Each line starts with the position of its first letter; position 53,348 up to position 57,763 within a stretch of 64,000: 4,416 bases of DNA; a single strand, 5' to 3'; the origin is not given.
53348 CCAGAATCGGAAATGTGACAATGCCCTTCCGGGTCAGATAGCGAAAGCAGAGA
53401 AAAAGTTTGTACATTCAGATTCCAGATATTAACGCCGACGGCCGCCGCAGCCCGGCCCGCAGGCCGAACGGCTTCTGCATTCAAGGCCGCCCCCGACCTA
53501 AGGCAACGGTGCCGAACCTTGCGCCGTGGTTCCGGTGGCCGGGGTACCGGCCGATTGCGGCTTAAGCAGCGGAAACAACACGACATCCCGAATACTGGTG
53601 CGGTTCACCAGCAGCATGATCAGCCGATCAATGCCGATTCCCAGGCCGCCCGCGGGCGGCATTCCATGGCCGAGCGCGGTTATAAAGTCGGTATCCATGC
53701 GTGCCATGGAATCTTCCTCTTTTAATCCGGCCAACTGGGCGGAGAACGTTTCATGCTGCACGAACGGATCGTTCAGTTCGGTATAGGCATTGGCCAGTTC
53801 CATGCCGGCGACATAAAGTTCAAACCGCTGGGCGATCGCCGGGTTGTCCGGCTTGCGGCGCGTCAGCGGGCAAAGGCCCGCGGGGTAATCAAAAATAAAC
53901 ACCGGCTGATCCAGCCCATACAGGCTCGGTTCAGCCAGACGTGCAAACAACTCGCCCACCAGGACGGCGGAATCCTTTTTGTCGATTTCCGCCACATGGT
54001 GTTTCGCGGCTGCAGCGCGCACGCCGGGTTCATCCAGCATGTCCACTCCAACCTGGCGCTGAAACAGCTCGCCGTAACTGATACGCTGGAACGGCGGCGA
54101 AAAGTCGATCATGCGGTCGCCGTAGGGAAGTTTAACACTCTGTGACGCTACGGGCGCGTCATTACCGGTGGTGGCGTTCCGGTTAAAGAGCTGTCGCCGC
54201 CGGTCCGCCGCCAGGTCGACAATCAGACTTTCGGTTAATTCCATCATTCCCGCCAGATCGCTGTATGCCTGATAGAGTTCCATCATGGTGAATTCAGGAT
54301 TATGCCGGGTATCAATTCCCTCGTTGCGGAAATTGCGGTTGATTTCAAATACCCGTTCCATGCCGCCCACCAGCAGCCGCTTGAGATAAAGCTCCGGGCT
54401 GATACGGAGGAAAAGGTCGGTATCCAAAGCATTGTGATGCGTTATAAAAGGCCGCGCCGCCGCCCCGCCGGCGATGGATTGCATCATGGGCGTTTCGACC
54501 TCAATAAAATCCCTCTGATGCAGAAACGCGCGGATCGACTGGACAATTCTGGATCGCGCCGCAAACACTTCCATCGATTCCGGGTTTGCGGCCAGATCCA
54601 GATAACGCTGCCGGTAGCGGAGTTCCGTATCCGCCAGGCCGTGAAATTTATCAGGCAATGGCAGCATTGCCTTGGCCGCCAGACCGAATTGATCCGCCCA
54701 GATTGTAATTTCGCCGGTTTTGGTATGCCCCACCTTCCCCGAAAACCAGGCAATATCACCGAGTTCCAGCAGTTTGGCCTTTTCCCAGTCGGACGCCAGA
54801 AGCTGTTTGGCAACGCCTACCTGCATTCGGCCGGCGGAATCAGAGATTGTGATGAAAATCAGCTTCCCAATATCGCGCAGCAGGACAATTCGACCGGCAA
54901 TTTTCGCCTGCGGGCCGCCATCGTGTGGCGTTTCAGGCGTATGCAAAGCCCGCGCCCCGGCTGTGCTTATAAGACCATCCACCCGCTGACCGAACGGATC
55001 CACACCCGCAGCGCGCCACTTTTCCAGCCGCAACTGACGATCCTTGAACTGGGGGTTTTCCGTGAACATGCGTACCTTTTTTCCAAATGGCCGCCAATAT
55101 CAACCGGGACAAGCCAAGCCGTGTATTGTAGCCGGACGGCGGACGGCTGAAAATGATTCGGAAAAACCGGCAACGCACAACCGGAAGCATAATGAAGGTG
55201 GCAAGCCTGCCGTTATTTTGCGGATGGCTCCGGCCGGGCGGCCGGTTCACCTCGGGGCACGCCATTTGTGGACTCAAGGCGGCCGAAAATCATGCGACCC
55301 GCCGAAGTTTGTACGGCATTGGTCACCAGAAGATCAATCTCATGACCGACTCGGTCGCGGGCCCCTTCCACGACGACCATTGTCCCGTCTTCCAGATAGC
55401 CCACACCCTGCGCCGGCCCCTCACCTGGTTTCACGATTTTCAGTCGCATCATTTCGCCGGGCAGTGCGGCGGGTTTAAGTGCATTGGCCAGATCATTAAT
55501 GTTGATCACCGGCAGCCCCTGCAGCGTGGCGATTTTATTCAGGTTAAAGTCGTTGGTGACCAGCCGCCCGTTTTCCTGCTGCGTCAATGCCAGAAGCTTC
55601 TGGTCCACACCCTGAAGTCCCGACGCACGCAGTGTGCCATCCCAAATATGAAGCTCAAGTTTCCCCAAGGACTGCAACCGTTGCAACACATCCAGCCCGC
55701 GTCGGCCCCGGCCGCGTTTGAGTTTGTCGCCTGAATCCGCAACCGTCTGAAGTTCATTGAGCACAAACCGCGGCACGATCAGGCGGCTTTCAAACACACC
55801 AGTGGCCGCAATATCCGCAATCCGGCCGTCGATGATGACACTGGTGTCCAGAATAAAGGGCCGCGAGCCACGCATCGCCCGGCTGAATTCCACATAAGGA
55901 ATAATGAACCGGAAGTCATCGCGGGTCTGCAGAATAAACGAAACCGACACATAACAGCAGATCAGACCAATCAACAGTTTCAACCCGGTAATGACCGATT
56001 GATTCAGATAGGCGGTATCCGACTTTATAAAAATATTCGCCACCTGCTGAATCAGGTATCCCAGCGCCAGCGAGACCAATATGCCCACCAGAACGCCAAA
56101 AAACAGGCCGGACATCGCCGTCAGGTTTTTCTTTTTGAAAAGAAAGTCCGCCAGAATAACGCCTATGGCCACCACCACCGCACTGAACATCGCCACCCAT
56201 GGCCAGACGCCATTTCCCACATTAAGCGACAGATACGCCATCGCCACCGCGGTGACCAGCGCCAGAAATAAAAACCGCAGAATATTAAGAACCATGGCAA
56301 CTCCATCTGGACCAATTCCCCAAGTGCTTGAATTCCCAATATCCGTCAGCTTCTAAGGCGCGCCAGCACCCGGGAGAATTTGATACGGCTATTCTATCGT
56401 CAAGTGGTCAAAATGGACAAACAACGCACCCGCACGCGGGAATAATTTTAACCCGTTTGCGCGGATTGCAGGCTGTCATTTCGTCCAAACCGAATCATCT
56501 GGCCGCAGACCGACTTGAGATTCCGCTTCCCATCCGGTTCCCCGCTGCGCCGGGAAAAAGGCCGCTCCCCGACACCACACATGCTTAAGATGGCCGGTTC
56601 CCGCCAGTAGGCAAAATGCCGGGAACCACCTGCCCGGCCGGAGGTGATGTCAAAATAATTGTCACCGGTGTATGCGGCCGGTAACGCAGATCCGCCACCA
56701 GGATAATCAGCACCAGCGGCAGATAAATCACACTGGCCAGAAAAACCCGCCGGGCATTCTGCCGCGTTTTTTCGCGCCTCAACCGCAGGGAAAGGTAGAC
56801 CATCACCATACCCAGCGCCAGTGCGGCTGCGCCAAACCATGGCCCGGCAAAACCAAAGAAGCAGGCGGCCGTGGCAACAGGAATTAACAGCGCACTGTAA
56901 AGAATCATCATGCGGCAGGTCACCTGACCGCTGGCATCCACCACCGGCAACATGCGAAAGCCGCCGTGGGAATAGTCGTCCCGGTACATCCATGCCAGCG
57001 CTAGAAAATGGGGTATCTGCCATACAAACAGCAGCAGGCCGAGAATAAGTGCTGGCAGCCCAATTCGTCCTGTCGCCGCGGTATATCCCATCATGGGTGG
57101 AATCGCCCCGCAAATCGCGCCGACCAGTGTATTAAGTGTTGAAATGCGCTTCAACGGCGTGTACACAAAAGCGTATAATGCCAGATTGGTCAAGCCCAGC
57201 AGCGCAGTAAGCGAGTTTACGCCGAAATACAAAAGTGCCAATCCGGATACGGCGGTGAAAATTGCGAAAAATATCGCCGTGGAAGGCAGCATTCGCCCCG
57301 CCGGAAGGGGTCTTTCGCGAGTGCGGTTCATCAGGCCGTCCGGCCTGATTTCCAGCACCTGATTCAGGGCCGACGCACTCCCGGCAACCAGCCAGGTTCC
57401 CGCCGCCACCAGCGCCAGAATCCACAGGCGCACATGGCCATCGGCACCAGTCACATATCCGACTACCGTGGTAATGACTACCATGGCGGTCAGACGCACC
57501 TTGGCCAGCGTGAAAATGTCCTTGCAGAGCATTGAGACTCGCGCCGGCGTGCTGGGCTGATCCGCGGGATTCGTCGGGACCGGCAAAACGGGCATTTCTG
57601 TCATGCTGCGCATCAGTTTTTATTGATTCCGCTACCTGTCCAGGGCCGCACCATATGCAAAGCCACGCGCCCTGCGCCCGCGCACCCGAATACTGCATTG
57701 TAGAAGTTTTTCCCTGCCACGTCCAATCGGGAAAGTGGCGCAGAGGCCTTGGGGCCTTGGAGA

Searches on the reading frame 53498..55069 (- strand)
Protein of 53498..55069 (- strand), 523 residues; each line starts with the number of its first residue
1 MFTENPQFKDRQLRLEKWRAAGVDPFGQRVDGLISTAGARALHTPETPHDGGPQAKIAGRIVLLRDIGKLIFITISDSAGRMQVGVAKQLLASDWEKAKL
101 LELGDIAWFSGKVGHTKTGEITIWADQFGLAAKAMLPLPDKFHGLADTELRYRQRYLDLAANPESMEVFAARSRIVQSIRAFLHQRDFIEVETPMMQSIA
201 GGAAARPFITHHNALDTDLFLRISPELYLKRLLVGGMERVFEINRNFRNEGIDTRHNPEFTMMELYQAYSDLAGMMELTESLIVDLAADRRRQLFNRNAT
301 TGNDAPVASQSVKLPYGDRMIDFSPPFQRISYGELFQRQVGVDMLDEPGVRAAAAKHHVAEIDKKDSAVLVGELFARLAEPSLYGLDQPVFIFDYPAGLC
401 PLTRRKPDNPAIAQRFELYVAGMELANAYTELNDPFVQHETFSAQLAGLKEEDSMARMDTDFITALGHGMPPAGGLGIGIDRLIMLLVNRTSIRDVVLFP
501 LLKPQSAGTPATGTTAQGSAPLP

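Call 43: search_protein_families(library=pfam, proteins=[window:53498-55069:-], max_evalue=0.001)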
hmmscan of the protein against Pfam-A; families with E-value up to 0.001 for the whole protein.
window:53498-55069:- (523 aa): 3 families
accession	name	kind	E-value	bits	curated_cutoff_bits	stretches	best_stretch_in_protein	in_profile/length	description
PF00152.25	tRNA-synt_2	-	2e-88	296.8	25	1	148-501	2-306/308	tRNA synthetases class II (D, K and N)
PF01336.31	tRNA_anti-codon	-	2.5e-10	40.6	27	1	56-128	2-72/75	OB-fold nucleic acid binding domain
PF01409.25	tRNA-synt_2d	-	0.00012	22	19.8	0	239-267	104-132/246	tRNA synthetases class II core domain (F)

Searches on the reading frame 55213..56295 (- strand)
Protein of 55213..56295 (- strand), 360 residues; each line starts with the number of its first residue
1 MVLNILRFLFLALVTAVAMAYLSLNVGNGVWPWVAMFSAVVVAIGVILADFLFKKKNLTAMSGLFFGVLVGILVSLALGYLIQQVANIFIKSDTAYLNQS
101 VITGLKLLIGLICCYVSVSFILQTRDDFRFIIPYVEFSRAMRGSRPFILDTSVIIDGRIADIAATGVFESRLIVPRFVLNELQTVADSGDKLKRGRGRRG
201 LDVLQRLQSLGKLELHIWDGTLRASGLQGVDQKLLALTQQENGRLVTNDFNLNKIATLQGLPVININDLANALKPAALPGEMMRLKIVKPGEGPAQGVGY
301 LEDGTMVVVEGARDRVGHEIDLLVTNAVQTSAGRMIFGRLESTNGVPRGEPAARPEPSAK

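Call 43: search_protein_families(library=pfam, proteins=[window:55213-56295:-], max_evalue=0.001)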
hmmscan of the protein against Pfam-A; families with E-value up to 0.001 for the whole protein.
window:55213-56295:- (360 aa): 2 families
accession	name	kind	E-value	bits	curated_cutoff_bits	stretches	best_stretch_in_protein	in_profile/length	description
PF01850.27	PIN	-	2.6e-08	34.9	23.6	1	148-256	2-118/120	PIN domain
PF13638.12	PIN_4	-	0.00027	21.7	21.9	0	147-265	1-130/132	PIN domain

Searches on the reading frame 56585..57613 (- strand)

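Call 44: search_protein_families(library=pfam, proteins=[window:56585-57613:-], max_evalue=0.001)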
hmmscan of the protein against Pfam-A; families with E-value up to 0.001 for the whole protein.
window:56585-57613:- (342 aa): 1 family
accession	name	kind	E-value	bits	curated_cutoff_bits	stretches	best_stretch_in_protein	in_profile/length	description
PF01040.23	UbiA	-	9.5e-58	195.8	34.2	1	45-294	1-249/250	UbiA prenyltransferase family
